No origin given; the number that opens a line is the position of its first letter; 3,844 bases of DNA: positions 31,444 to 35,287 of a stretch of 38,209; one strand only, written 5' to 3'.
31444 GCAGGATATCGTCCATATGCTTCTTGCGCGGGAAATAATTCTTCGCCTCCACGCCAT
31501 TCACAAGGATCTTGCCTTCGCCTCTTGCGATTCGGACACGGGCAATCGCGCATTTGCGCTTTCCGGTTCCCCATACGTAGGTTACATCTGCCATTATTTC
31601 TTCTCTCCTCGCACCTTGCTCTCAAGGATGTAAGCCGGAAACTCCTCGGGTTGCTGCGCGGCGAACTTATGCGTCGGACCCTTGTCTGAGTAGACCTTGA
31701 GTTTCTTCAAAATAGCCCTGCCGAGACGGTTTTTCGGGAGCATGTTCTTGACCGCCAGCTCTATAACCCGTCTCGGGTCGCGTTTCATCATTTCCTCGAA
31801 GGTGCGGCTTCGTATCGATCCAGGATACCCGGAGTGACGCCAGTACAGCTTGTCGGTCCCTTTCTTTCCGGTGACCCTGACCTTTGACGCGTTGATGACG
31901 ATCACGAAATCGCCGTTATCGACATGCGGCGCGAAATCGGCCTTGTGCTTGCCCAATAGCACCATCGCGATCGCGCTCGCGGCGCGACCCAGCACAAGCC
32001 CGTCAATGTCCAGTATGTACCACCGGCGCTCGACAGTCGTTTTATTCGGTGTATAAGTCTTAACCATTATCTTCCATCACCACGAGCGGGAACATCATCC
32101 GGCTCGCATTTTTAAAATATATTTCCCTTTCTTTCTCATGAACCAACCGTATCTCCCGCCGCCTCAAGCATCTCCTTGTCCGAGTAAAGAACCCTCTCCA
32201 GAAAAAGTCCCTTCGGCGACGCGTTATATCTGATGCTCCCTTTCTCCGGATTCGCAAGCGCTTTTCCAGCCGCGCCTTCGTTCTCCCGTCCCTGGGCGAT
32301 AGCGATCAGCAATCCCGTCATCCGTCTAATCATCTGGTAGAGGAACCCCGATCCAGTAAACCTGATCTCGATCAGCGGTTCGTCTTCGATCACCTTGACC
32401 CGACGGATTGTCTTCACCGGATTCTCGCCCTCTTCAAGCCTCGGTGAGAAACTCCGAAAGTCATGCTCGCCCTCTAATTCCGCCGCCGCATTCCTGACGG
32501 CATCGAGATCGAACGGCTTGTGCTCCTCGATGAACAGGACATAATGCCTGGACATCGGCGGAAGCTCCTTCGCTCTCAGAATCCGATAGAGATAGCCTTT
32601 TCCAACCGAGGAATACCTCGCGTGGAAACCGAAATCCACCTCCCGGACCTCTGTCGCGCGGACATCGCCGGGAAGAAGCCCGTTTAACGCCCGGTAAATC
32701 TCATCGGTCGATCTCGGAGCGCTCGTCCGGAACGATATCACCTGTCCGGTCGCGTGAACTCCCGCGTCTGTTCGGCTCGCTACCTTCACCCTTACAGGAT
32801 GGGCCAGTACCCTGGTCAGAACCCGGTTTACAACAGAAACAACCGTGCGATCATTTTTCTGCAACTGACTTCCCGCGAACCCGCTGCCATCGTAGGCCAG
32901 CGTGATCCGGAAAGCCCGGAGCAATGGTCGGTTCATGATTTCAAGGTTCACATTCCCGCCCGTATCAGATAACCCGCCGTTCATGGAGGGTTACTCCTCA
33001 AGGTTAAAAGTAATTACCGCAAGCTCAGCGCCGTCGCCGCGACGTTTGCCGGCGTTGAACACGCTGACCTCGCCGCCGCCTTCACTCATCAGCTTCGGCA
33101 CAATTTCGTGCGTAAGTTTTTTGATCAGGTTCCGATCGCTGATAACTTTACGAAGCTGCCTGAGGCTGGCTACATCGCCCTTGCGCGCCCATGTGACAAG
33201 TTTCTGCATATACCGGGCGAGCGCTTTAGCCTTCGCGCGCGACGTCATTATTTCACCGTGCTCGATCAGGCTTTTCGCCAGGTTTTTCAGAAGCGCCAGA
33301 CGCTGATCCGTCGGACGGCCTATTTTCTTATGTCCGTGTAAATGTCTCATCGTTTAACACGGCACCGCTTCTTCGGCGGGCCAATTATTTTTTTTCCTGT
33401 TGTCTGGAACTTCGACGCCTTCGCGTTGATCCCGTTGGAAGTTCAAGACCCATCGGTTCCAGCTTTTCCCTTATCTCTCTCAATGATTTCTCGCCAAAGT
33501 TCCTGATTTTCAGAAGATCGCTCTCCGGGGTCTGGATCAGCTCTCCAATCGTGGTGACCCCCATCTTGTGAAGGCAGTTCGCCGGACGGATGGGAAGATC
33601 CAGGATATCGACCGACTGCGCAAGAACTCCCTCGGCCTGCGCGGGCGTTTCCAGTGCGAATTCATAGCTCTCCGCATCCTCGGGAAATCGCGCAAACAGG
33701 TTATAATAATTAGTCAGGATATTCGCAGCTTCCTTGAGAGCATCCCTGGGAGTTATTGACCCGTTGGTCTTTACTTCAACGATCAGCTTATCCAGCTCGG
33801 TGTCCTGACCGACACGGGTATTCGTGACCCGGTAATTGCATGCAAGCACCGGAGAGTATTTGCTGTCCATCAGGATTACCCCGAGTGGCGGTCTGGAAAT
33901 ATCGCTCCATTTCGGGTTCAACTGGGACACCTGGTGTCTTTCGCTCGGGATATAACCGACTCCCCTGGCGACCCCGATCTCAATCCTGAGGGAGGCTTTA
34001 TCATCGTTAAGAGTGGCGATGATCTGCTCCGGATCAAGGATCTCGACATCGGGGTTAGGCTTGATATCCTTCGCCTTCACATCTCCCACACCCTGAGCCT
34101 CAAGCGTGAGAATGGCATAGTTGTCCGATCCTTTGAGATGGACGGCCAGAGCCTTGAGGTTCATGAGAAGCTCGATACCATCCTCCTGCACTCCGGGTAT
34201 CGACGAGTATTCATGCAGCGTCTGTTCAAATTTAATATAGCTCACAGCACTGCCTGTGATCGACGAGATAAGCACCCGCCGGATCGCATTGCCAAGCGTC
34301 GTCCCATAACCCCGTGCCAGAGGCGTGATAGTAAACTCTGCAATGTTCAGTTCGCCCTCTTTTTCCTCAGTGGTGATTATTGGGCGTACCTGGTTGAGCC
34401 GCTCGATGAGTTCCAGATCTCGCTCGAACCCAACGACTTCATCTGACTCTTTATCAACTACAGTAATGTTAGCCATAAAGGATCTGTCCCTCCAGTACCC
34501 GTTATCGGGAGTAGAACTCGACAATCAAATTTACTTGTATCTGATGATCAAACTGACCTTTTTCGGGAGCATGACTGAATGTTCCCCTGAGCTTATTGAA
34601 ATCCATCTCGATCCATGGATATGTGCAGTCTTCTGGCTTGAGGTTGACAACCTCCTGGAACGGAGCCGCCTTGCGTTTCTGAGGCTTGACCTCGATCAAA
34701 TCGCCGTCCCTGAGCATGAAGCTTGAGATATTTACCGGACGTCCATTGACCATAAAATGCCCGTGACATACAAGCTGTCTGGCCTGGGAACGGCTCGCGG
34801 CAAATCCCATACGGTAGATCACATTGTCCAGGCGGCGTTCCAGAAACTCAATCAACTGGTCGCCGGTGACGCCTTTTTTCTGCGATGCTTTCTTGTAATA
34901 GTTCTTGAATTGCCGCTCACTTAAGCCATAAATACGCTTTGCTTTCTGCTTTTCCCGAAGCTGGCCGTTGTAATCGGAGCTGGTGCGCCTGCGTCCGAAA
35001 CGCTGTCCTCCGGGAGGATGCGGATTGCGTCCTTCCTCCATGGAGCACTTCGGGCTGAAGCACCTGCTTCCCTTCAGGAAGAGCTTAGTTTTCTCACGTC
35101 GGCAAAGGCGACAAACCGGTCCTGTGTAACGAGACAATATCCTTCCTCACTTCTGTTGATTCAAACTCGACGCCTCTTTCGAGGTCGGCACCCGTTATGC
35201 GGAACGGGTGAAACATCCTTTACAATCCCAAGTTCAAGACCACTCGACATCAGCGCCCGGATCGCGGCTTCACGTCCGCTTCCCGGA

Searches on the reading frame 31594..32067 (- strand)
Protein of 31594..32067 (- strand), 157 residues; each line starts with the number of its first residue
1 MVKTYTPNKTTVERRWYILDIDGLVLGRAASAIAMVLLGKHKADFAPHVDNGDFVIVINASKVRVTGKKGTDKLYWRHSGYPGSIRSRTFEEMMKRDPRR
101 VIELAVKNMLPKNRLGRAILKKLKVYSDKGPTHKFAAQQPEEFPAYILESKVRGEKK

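Call 18: search_protein_families(library=pfam, proteins=[window:31594-32067:-], max_evalue=0.001)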
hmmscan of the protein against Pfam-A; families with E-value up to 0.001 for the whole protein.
window:31594-32067:- (157 aa): 1 family
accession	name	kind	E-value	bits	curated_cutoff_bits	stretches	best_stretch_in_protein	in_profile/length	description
PF00572.24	Ribosomal_L13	-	2.6e-42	144.1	23.8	1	14-129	1-116/119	Ribosomal protein L13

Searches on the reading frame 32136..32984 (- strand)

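Call 18: search_protein_families(library=pfam, proteins=[window:32136-32984:-], max_evalue=0.001)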
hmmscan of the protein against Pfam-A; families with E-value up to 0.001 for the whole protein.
window:32136-32984:- (282 aa): 1 family
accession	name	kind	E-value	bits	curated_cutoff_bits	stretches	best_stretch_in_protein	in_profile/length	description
PF01416.25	PseudoU_synth_1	-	3e-33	114.9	23.3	2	166-267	1-107/108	tRNA pseudouridine synthase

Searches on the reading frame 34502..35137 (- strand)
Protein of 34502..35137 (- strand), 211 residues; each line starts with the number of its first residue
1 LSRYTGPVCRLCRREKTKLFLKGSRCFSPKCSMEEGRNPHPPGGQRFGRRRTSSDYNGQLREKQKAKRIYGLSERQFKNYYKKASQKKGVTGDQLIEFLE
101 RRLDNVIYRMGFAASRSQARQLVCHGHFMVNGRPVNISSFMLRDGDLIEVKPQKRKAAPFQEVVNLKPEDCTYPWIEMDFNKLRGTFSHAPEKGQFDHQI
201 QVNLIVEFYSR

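Call 18: search_protein_families(library=pfam, proteins=[window:34502-35137:-], max_evalue=0.001)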
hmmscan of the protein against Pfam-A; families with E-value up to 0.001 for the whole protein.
window:34502-35137:- (211 aa): 2 families
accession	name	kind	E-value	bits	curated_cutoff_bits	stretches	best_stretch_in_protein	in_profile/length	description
PF00163.24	Ribosomal_S4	-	6.7e-28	97.7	23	1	3-100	1-95/95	Ribosomal protein S4/S9 N-terminal domain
PF01479.30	S4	-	7.1e-19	67.7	22.8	1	101-148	1-48/48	S4 domain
